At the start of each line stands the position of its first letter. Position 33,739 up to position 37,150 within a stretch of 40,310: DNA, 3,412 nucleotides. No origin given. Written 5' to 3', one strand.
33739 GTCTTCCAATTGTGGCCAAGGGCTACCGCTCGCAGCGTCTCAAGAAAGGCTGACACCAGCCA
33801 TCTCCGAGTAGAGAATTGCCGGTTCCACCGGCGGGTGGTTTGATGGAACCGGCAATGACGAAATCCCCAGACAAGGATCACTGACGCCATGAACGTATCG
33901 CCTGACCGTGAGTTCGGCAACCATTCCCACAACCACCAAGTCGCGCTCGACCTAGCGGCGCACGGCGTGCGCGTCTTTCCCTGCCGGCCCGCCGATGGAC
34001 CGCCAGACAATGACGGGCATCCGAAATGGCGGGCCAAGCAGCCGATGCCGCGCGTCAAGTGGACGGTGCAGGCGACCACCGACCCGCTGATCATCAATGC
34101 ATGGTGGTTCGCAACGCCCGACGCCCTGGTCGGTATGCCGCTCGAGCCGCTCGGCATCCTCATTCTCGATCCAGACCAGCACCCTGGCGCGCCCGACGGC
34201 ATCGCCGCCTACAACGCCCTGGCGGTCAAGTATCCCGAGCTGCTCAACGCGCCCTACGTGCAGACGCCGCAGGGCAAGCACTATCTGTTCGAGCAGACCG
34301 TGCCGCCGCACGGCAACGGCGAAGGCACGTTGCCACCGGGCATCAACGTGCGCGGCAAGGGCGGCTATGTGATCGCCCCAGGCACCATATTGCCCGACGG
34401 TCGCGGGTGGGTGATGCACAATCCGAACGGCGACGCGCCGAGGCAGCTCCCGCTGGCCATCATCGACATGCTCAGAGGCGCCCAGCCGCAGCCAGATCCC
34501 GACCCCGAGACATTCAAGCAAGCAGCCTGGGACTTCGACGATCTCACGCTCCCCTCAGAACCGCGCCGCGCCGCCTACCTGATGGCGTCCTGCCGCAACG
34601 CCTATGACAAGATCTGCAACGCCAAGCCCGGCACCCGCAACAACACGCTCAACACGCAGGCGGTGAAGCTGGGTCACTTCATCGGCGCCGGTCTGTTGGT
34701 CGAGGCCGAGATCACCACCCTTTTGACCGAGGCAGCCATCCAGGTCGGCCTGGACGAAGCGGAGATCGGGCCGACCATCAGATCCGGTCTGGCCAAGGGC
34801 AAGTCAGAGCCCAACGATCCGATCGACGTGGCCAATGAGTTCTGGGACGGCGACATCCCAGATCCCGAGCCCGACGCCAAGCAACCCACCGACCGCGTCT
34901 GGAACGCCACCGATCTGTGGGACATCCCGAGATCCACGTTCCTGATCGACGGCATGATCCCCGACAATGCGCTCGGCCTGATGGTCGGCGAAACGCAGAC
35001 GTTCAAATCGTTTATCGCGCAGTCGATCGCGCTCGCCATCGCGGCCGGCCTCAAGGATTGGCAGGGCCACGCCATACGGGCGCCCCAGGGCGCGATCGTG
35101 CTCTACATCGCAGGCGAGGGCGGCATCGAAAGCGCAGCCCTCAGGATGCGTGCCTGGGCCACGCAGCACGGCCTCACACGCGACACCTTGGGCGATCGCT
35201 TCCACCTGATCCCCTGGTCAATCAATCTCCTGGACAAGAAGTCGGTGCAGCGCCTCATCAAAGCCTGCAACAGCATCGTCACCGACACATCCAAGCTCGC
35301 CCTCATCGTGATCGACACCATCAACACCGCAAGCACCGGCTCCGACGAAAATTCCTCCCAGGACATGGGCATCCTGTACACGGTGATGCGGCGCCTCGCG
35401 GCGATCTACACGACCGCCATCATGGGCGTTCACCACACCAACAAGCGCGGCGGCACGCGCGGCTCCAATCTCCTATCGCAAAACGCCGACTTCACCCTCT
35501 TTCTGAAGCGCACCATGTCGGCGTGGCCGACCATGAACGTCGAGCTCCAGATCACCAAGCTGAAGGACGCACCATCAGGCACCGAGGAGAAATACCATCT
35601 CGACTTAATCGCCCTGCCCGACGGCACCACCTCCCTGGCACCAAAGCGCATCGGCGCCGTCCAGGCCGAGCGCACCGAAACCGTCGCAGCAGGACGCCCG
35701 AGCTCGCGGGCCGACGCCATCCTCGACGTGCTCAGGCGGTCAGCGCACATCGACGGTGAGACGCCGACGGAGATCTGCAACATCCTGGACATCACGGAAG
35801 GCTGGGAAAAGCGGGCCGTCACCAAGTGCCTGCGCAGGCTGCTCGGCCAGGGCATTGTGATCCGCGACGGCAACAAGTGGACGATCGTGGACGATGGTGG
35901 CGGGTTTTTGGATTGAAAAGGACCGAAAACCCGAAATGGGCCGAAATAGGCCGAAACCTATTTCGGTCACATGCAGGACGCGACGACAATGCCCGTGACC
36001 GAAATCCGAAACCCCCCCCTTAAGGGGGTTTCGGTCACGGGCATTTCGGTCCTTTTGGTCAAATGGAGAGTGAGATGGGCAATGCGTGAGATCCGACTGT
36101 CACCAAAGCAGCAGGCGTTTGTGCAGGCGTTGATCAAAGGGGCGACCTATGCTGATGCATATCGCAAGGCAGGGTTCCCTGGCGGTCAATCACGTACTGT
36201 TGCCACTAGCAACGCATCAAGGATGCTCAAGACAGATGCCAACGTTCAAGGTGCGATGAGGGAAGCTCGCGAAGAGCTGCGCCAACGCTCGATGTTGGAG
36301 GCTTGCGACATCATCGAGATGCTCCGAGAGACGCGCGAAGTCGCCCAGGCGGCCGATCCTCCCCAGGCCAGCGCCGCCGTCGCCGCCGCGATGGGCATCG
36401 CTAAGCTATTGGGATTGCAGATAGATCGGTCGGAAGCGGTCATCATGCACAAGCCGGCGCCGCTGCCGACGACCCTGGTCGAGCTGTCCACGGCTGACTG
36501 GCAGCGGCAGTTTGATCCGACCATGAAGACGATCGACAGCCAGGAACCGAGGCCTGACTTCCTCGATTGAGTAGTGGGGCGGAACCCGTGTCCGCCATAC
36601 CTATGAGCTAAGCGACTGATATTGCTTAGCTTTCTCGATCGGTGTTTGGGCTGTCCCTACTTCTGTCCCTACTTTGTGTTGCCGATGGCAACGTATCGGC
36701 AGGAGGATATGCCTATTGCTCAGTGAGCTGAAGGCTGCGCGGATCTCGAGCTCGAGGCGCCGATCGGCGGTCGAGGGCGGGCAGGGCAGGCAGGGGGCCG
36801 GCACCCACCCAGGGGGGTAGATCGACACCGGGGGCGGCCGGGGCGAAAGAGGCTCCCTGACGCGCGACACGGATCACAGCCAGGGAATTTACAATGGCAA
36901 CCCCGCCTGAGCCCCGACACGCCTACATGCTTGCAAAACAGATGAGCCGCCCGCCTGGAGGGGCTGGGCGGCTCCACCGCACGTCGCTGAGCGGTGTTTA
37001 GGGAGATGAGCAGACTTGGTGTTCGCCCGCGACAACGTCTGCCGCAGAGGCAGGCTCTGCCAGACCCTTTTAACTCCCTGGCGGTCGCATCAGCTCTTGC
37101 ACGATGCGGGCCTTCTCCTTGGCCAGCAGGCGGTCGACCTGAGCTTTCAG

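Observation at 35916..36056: Helically phased CCGAAA iteron-like array with nested inverted repeats between the primase-helicase gene and terS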

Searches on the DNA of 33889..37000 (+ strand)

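Call 11: search_dna_similar(query=window:33889-37000:+, collection=phages, mode=distant, max_rows=30)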
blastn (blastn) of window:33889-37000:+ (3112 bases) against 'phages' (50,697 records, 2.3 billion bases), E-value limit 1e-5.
No match.

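Call 83: search_rna_families(source=window, start=35700, end=36300, threshold=evalue, max_evalue=1)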
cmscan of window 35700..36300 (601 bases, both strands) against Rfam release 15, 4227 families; matches with E-value up to 1: 4.
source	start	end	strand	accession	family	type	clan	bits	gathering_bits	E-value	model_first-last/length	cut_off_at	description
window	35988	36045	+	RF03960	mir-6644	Gene; miRNA;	-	23.7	82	0.014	1-67/67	no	mir-6644 microRNA precursor family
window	35986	36048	+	RF03535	TEG147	Cis-reg;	-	22.2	56.1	0.09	1-60/60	no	Staphylococcus aureus small RNA TEG147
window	35986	36047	-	RF04141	MIR8622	Gene; miRNA;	-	18.2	197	0.58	1-212/212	no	MIR8622 microRNA precursor family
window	35987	36046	+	RF04141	MIR8622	Gene; miRNA;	-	17.6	197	0.76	1-212/212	no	MIR8622 microRNA precursor family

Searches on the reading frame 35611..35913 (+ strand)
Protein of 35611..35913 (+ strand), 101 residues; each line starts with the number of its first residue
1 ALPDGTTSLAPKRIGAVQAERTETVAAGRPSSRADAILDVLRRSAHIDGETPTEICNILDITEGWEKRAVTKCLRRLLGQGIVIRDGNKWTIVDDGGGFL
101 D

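Call 50: search_solved_structures(query=window:35611-35913:+, max_evalue=10, show_alignments=2)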
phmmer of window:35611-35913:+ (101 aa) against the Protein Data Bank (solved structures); distinct sequences matched with E-value up to 10: 6.
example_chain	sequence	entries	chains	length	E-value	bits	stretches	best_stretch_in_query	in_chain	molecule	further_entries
4kqf_A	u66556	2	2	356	0.61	13.8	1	19-72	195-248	Nicotinate-nucleotide--dimethylbenzimidazole phosphoribosyltransferase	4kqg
4kqh_A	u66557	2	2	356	0.61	13.7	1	19-72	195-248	Nicotinate-nucleotide--dimethylbenzimidazole phosphoribosyltransferase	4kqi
1jh8_A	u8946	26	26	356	0.62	13.7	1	19-72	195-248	Nicotinate Mononucleotide:5,6-Dimethylbenzimidazole Phosphoribosyltransferase | Nicotinate-nucleotide--dimethylbenzimidazole phosphoribosyltransferase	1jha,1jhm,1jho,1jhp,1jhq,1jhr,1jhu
1d0s_A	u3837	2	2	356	0.73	13.5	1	19-72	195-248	NICOTINATE MONONUCLEOTIDE:5,6-DIMETHYLBENZIMIDAZOLE PHOSPHORIBOSYLTRANSFERASE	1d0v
5cdl_A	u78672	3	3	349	1.1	12.9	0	12-42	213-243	Proline dipeptidase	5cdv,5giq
5giu_A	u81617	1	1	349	1.1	12.9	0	12-42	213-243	Proline dipeptidase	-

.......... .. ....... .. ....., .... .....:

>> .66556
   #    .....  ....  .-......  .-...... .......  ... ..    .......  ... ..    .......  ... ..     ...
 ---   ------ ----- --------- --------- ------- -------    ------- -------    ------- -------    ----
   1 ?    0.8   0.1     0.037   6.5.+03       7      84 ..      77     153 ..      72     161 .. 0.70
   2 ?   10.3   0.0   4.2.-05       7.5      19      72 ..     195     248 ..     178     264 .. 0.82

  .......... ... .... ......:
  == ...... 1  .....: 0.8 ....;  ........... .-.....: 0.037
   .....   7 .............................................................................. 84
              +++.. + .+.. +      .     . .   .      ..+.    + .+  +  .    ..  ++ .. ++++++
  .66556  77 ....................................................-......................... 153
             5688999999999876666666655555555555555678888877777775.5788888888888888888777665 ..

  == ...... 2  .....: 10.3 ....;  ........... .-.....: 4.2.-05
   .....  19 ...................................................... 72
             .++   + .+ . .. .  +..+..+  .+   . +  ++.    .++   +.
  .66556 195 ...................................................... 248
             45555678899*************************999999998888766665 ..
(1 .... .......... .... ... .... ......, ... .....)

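Call 60: predict_structure(alignment_id=A3)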
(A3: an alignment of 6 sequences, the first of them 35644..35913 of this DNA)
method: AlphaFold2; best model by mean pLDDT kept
length: 90 residues; sequences in the alignment: 6
mean_pLDDT: 71.3   pTM: 0.54
mean pLDDT of the five models: 71.3, 68.0, 67.3, 67.1, 67.0
residues with pLDDT >= 90: 1; 70-90: 56; 50-70: 10; < 50: 23
segments of 3 or more residues with pLDDT < 50: 1-18, 86-90
pLDDT, mean of each block of 10 residues (from residue 1): 41 45 81 71 86 87 88 86 57
secondary structure, 60 per line:
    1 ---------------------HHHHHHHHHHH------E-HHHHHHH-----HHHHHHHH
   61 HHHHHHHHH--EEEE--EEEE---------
elements in order: H22-32 H41-47 H53-69 E72-75 E78-81

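Call 63: fold_search(model_id=the predicted structure, library=pdb)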
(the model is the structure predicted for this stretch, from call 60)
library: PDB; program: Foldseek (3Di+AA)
matches with E <= 10: 1355; with E <= 0.001: 0
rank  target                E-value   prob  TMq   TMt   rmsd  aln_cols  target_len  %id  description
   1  8cdv_C                4.3e-03  1.00  0.58  0.12   1.8        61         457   24  Rnase R bound to a 30S degradation intermediate (state II) (released 2023-12-20)
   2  8eju_B                1.0e-02  1.00  0.57  0.21  14.1        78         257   20  The crystal structure of Pseudomonas putida PcaR (released 2024-03-20)
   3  3mcz_B                1.6e-02  1.00  0.50  0.15   2.2        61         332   18  The Structure of an O-methyltransferase family protein from Burkholderia thailandensis. (released 2010-05-26)
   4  8cdu_C                2.3e-02  1.00  0.57  0.08   1.9        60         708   25  Rnase R bound to a 30S degradation intermediate (main state) (released 2023-12-20)
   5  3mcz_A                2.4e-02  1.00  0.50  0.14   2.2        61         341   18  The Structure of an O-methyltransferase family protein from Burkholderia thailandensis. (released 2010-05-26)
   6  7xvm_V                2.8e-02  1.00  0.58  0.62   3.4        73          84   12  Crystal Structure of Nucleosome-H5 Linker Histone Assembly (sticky-169a DNA fragment) (released 2023-05-24)
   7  8eju_A                2.8e-02  1.00  0.57  0.21   4.3        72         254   21  The crystal structure of Pseudomonas putida PcaR (released 2024-03-20)
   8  8xjv_An               2.8e-02  1.00  0.61  0.45   4.1        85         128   14  Structural basis for the linker histone H5-nucleosome binding and chromatin compaction (released 2024-09-11)
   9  3eco_B                3.0e-02  1.00  0.53  0.38   2.5        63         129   19  Crystal structure of MepR, a transcription regulator of the Staphylococcus aureus multidrug efflux pump MepA (released 2009-02-10)
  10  2x4h_B                3.2e-02  1.00  0.55  0.39   2.1        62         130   19  Crystal Structure of the hypothetical protein SSo2273 from Sulfolobus solfataricus (released 2010-07-21)
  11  8ejv_B                3.4e-02  1.00  0.56  0.21   1.5        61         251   21  The crystal structure of Pseudomonas putida PcaR in complex with succinate (released 2024-03-20)
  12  8ejv_A                3.4e-02  1.00  0.55  0.20   1.4        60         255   22  The crystal structure of Pseudomonas putida PcaR in complex with succinate (released 2024-03-20)
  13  5hsm                  3.6e-02  1.00  0.51  0.36   2.1        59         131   24  CRYSTAL STRUCTURE OF MYCOBACTERIUM TUBERCULOSIS MARR FAMILY PROTEIN RV2887 (released 2017-02-01)
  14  2pfb_A                3.6e-02  1.00  0.45  0.33   2.7        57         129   21  Structure of oxidized OhrR from Xanthamonas campestris (released 2007-12-11)
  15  8yti_U                3.6e-02  0.98  0.49  0.50   8.0        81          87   11  Crystal Structure of Nucleosome-H1x Linker Histone Assembly (sticky-169a DNA fragment) (released 2024-04-03)
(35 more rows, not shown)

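Call 88: search_protein_families(library=pfam, proteins=[window:35644-35913:+], max_evalue=1)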
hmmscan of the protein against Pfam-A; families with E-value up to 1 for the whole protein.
window:35644-35913:+ (90 aa): 2 families
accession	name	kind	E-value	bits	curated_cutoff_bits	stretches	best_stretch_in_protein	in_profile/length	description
PF21524.3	SAMD1_WH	-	0.063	13.9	24.5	1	43-78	21-56/63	SAM domain-containing protein 1, WH domain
PF03965.22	Penicillinase_R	-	0.19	12.5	22.6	1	39-75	18-54/115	Penicillinase repressor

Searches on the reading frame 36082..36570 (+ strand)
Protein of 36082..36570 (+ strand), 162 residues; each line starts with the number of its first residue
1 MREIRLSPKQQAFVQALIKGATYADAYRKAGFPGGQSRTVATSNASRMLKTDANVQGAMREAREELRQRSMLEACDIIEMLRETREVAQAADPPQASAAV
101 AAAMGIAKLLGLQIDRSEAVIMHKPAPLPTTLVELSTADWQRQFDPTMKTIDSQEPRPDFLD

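Call 9: search_protein_families(library=pfam, proteins=[window:36082-36570:+], max_evalue=0.01)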
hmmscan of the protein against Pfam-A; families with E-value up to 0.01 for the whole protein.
window:36082-36570:+ (162 aa): 1 family
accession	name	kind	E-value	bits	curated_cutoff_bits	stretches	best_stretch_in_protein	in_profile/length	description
PF03592.21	Terminase_2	-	4.8e-07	30.9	26.1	1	6-82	1-72/141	Terminase small subunit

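Call 10: search_protein_families(library=phrogs, proteins=[window:36082-36570:+], max_evalue=0.001)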
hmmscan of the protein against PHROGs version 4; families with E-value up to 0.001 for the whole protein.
window:36082-36570:+ (162 aa): 2 families
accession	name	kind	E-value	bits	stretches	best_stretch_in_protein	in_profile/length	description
phrog_51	-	head and packaging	1.2e-14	55.7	1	4-115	87-184/261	terminase small subunit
phrog_1595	-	head and packaging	2.5e-07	31.9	1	4-84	2-82/164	terminase small subunit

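Call 33: find_related_loci(query=A1, collection=viral_contigs, flank=4000)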
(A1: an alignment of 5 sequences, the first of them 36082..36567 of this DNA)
Query A1 (162 aa) in viral_contigs; peptide patterns used: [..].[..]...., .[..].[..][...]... (x = any residue, [..] = any of these).
63 stretches matched a pattern; 1 encode a relative of the query (tblastn E <= 1e-3); 1 distinct loci.
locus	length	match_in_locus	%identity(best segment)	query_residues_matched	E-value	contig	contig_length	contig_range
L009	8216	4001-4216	31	5-81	3e-8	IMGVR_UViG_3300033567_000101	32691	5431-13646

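Call 34: find_related_loci(query=A1, collection=metagenome_contigs, flank=4000)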
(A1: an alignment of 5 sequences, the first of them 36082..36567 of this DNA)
Query A1 (162 aa) in metagenome_contigs; peptide patterns used: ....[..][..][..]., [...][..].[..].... (x = any residue, [..] = any of these).
241 stretches matched a pattern; 3 encode a relative of the query (tblastn E <= 1e-3); 3 distinct loci.
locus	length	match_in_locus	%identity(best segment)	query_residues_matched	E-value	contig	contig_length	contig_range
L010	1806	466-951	72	1-162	2e-73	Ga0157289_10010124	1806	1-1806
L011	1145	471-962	61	1-162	2e-62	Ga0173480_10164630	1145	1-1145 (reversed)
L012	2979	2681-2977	75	1-99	6e-47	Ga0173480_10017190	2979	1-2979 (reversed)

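Call 38: search_dna_similar(query=window:36082-36570:+, collection=phages, mode=protein, max_rows=25)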
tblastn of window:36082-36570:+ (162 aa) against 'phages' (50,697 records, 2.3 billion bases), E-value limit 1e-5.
Records with a match: 2; places in all: 2; records where one place covers at least 80% of the query: 0.
Best place of each record, by identity: <60% 2.
By first word of the organism name: Bacillus 2.
By host as written in the record: Bacillus thuringiensis 4B1 2.
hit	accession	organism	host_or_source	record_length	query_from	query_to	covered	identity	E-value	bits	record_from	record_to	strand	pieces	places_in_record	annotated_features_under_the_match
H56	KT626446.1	Bacillus phage phi4B1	Bacillus thuringiensis 4B1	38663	4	81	48%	37.2%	5e-6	50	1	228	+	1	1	terminase small subunit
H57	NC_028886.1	Bacillus phage phi4B1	Bacillus thuringiensis 4B1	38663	4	81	48%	37.2%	5e-6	50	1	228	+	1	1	terminase small subunit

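Call 40: find_homologous_proteins(query=A1, max_evalue=1e-15)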
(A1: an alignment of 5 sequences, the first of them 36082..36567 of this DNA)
Query A1 (5 sequences) (162 aa, profile of the alignment): 40 proteins with E <= 1e-15 among 6516 candidates.
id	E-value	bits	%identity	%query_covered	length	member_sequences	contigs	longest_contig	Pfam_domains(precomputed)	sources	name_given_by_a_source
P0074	2.2e-90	319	70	100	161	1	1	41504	PF03592.22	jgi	jgi:phage terminase small subunit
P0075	3.5e-88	311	75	100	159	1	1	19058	PF03592.22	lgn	-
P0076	1.5e-87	309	66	100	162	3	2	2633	-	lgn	-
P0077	2.3e-87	309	73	100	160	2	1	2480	-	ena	-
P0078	4.3e-87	308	75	100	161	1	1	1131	PF03592.22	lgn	-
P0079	2.6e-85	302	74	100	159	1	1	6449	PF03592.22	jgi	jgi:hypothetical protein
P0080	5.3e-85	301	74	100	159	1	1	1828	PF03592.22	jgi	jgi:hypothetical protein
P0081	1.9e-82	293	91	100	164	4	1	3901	PF03592.22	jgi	jgi:hypothetical protein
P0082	2.4e-82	292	72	100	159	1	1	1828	PF03592.22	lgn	-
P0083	2.8e-80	286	73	100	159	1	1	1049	PF03592.22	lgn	-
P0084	5.0e-80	285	72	100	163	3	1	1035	-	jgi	-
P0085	1.5e-79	283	61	100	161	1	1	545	PF03592.22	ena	-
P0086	5.5e-77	275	69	99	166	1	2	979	-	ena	-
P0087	8.8e-76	271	71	100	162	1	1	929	PF03592.22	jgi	-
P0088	7.1e-74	265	69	99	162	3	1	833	PF03592.22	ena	-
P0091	1.7e-47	179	55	99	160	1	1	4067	PF03592.22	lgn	-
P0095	3.0e-34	136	43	90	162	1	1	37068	-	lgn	-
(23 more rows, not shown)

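Call 41: find_encoding_contigs(protein=P0081, flank=4000, max_places=2)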
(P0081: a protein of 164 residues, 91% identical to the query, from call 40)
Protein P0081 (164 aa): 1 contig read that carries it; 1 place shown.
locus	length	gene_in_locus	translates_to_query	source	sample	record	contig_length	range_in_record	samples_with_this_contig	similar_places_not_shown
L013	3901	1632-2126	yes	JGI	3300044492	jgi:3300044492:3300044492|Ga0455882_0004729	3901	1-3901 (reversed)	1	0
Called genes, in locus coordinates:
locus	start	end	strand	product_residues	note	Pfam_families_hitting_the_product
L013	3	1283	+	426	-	?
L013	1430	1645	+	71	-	-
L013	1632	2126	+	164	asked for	PF03592:Terminase_2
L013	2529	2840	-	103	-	-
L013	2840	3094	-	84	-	-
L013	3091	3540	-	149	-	-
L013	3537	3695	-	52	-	-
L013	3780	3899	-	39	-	?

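Call 42: find_encoding_contigs(protein=P0079, flank=5000, max_places=2)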
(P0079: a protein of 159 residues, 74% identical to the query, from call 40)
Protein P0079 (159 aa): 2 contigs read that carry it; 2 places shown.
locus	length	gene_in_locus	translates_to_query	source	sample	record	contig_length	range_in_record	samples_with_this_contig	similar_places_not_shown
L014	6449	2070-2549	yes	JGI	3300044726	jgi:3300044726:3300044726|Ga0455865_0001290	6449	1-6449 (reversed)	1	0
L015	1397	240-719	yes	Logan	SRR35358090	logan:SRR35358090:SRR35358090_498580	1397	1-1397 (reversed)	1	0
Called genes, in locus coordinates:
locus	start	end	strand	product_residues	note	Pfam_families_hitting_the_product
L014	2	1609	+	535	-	?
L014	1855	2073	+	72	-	-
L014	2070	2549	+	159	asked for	PF03592:Terminase_2 (weak)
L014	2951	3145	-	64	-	-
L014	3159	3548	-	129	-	-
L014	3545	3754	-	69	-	-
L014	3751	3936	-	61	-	-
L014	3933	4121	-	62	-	-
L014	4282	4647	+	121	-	-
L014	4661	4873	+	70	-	-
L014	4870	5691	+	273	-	PF06067:DUF932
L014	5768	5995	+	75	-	-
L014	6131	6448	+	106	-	?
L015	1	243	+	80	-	?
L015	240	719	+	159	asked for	PF03592:Terminase_2 (weak)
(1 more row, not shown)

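Call 43: find_encoding_contigs(protein=P0091, flank=4000, max_places=2)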
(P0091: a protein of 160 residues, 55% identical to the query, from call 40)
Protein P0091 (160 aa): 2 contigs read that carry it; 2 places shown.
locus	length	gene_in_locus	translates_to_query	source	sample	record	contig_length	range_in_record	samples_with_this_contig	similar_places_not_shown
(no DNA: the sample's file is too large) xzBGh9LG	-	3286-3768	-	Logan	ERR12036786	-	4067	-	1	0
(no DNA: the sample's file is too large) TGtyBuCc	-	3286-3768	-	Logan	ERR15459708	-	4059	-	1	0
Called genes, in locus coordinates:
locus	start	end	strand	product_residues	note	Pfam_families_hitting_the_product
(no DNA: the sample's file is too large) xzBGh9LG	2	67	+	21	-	?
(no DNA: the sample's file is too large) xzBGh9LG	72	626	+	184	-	-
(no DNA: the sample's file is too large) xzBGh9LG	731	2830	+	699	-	PF09250:Prim-Pol, PF13481:AAA_25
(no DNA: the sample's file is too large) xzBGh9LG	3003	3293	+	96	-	-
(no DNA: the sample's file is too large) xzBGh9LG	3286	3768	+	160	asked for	PF03592:Terminase_2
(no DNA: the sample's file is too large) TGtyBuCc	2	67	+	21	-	?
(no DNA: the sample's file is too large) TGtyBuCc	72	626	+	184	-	-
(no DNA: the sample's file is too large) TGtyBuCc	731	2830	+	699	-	PF09250:Prim-Pol, PF13481:AAA_25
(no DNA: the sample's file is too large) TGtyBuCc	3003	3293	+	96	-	-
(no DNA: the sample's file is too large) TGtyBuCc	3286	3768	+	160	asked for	PF03592:Terminase_2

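Call 44: find_encoding_contigs(protein=P0095, flank=5000, max_places=2)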
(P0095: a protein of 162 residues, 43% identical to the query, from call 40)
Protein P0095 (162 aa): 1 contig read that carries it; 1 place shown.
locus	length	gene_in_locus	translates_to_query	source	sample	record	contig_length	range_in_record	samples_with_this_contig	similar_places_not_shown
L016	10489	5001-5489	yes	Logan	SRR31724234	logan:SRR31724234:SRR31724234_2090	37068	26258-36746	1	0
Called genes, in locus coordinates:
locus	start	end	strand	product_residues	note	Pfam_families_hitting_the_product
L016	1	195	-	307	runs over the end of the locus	PF09588:YqaJ (weak)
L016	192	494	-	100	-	-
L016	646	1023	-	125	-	PF01381:HTH_3, PF13560:HTH_31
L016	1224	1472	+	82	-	PF01381:HTH_3 (weak), PF15943:YdaS_toxin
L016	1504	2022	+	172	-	PF07750:GcrA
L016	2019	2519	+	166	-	-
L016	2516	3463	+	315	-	PF07120:DUF1376 (weak)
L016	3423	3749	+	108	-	-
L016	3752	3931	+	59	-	-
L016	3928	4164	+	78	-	-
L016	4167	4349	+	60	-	-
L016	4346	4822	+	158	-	-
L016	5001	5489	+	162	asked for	-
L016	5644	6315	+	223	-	PF00239:Resolvase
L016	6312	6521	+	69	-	-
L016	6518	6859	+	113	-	-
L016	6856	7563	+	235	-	-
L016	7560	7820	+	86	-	-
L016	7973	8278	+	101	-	PF13560:HTH_31, PF01381:HTH_3, PF13443:HTH_26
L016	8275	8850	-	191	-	-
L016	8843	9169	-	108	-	-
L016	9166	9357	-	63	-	-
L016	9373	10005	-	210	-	-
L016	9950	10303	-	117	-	PF13560:HTH_31, PF01381:HTH_3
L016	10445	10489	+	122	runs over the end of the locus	?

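Call 66: find_encoding_contigs(protein=P0076, flank=3000, max_places=3)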
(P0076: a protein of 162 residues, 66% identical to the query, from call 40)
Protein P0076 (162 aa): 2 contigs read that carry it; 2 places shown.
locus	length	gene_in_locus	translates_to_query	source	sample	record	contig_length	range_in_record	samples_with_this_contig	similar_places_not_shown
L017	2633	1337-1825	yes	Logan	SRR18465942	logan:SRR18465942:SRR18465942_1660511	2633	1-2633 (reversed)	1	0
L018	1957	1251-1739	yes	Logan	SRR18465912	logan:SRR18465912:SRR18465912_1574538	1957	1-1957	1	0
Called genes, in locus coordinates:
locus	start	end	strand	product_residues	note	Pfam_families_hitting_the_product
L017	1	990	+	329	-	?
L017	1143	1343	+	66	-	-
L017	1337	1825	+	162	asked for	-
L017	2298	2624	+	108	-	-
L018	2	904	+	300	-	?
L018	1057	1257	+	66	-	-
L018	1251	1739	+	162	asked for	-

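Call 67: find_encoding_contigs(protein=P0077, flank=3000, max_places=3)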
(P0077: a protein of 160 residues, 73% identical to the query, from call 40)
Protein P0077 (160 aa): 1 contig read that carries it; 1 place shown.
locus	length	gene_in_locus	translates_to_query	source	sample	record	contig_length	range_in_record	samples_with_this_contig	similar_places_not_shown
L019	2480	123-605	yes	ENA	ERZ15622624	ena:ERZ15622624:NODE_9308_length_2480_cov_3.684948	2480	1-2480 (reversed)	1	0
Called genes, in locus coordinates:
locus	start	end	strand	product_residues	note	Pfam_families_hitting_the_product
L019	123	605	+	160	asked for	-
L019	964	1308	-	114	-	-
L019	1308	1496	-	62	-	-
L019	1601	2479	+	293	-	?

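Call 88: search_protein_families(library=pfam, proteins=[L011:2-187:+], max_evalue=1)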
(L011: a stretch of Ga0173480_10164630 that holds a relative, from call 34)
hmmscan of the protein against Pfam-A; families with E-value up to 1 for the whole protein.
L011:2-187:+ (62 aa): 3 families
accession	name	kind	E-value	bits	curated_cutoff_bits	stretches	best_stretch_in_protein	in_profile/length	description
PF01466.24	Skp1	-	0.04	14.2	22.3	1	5-23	12-30/48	Skp1 family, dimerisation domain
PF19839.5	RHH_9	-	0.11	12.8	23.4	1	29-50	29-50/65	Ribbon-helix-helix protein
PF17778.7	BLACT_WH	-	0.13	12.7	22.8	1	29-51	23-46/46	Beta-lactamase associated winged helix domain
